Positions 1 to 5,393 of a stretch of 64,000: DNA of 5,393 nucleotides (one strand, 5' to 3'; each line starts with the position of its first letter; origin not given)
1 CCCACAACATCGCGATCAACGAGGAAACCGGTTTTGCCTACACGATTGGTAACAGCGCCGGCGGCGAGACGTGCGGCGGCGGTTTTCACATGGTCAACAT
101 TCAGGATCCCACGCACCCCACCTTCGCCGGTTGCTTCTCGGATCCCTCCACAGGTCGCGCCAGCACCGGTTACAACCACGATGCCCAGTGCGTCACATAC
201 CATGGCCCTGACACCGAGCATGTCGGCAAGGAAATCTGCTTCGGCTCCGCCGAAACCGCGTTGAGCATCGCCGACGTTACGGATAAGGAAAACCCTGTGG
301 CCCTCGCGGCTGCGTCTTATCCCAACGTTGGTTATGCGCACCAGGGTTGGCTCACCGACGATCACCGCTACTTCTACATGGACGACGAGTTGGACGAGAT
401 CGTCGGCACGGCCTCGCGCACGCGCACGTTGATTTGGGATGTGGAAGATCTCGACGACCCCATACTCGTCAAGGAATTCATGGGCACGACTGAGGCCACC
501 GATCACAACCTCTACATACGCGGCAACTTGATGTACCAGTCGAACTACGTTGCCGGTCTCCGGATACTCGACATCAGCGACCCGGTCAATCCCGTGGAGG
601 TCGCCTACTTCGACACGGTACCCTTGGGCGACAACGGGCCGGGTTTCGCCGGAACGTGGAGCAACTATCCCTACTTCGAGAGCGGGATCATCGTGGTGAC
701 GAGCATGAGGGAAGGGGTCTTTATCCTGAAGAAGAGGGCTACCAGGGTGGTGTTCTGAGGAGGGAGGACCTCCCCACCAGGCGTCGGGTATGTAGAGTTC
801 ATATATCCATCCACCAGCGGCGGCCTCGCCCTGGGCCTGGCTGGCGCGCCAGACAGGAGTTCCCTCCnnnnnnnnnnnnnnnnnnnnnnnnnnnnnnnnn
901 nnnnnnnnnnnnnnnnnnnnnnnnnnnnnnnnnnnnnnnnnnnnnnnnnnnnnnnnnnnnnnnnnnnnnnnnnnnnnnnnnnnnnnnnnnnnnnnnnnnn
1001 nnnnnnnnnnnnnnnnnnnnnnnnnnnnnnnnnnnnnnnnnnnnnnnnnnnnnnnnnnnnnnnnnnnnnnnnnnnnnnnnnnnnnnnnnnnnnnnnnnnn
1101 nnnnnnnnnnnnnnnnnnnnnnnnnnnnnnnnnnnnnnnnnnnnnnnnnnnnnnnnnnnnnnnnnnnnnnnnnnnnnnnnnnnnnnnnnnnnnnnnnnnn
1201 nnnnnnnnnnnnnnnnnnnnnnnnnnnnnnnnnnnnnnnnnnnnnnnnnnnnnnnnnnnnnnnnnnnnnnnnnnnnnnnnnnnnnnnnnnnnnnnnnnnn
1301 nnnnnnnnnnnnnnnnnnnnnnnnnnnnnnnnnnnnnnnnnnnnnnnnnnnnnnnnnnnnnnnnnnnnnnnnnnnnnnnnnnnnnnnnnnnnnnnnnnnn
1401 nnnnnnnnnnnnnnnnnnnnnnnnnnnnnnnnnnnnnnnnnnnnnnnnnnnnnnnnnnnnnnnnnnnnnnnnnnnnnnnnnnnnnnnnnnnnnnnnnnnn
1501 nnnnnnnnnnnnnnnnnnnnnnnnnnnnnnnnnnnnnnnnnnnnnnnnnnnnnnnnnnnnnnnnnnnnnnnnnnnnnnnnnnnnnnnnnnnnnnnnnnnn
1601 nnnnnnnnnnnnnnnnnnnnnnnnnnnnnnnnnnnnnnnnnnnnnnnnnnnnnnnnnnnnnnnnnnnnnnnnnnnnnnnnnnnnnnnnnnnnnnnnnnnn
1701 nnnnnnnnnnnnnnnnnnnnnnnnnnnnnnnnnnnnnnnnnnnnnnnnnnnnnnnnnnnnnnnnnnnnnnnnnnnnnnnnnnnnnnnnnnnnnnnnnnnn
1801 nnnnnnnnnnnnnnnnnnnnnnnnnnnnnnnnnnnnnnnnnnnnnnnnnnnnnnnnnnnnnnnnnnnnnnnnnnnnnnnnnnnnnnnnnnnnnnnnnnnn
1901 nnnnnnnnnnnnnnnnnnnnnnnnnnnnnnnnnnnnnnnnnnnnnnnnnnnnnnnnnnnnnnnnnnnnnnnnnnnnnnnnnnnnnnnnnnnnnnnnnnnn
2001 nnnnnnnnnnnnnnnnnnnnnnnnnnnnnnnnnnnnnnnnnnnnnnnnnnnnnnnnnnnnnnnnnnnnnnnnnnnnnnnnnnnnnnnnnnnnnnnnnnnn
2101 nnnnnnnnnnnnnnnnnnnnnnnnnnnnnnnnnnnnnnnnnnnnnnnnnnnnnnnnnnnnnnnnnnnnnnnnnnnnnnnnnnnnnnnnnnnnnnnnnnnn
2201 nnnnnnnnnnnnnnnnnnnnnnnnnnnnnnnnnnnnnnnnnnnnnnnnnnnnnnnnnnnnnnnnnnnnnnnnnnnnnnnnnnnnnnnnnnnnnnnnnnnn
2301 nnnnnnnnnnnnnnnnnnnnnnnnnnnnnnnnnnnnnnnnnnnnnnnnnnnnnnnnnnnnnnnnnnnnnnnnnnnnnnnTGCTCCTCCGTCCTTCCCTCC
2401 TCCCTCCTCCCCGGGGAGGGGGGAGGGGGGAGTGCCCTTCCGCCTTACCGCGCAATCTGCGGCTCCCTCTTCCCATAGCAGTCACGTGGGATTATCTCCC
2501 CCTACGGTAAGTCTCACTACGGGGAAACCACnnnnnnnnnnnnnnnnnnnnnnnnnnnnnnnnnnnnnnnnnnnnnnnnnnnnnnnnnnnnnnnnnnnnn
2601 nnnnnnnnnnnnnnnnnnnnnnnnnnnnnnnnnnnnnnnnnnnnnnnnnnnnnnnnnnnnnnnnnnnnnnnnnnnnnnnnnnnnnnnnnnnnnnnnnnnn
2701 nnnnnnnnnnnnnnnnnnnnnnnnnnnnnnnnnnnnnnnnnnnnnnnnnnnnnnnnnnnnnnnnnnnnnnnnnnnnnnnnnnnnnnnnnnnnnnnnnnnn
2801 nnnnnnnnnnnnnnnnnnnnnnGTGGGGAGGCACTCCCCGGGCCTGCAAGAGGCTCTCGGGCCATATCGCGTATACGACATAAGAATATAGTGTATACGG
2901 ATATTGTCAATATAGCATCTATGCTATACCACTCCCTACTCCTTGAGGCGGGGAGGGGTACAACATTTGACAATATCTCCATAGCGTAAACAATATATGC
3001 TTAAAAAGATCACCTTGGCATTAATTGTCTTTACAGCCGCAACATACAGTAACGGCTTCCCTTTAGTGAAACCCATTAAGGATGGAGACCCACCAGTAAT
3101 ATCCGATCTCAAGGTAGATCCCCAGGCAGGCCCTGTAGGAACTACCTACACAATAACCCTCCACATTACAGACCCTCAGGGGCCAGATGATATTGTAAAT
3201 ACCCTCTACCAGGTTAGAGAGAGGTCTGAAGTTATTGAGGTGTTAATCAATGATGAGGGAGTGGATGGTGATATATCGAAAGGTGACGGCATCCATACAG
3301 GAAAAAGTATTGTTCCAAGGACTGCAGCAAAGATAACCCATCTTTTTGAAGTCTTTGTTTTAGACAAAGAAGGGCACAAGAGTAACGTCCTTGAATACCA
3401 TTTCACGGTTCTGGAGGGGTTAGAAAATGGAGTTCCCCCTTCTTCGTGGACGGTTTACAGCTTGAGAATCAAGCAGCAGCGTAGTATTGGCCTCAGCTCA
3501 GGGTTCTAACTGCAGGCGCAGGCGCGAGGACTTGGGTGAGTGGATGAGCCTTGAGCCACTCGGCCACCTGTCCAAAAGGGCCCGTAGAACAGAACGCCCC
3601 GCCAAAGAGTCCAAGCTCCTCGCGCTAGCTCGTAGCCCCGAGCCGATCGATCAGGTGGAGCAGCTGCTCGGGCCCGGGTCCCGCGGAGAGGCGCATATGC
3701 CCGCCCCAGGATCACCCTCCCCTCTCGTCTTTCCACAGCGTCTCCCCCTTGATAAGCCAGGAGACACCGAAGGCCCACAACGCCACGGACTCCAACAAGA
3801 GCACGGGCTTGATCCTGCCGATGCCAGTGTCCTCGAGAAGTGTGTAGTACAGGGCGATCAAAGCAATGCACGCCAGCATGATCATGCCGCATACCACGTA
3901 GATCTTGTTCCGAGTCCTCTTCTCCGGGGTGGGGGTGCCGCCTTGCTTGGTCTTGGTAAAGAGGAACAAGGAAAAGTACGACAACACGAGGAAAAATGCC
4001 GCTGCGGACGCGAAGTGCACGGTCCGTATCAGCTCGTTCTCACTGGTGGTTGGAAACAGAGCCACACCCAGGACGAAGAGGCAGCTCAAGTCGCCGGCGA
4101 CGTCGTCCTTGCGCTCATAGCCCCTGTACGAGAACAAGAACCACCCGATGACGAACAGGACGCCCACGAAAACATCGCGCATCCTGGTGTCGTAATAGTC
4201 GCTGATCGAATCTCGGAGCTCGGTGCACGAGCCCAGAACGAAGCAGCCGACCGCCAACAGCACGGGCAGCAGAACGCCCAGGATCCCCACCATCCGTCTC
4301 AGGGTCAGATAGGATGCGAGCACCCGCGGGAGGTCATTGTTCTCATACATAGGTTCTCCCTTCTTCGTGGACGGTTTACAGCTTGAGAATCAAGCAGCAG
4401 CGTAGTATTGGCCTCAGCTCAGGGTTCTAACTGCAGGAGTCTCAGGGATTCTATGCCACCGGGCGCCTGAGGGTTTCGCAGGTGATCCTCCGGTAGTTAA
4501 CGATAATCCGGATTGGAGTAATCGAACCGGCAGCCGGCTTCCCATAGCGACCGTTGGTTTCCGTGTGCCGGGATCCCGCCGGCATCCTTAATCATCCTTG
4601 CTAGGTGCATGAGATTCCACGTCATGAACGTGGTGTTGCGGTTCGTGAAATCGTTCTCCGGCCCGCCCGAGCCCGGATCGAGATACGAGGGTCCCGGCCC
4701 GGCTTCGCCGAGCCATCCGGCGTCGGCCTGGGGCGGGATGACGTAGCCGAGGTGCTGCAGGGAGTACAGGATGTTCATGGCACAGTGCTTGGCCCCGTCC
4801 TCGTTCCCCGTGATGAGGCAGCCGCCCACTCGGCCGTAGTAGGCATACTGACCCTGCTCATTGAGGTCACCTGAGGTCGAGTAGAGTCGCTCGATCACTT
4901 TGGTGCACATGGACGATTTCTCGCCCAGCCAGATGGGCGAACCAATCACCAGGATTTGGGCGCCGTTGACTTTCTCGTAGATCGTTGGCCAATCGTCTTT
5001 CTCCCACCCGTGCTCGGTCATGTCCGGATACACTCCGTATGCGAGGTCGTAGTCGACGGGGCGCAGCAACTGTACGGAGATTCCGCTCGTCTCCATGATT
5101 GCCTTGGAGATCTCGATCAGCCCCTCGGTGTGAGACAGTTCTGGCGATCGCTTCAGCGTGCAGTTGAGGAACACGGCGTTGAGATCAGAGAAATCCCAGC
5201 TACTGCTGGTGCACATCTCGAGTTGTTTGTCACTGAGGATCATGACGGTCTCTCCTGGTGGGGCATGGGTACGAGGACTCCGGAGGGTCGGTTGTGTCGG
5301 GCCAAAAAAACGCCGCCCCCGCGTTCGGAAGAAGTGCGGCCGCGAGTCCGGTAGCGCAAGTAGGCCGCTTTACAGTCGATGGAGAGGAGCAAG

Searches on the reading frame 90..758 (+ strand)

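Call 15: search_protein_families(library=pfam, proteins=[window:90-758:+], max_evalue=0.001)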
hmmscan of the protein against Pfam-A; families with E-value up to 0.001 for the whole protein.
window:90-758:+ (222 aa): 1 family
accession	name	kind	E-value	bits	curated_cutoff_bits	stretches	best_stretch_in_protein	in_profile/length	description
PF08309.17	LVIVD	-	0.0001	22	20.2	0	152-176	18-42/42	LVIVD repeat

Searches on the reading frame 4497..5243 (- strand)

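Call 15: search_protein_families(library=pfam, proteins=[window:4497-5243:-], max_evalue=0.001)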
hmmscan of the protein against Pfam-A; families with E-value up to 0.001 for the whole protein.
window:4497-5243:- (248 aa): 1 family
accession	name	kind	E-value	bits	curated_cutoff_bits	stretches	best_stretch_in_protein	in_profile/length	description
PF03358.20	FMN_red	-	5.7e-09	36.2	24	1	36-172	13-142/152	NADPH-dependent FMN reductase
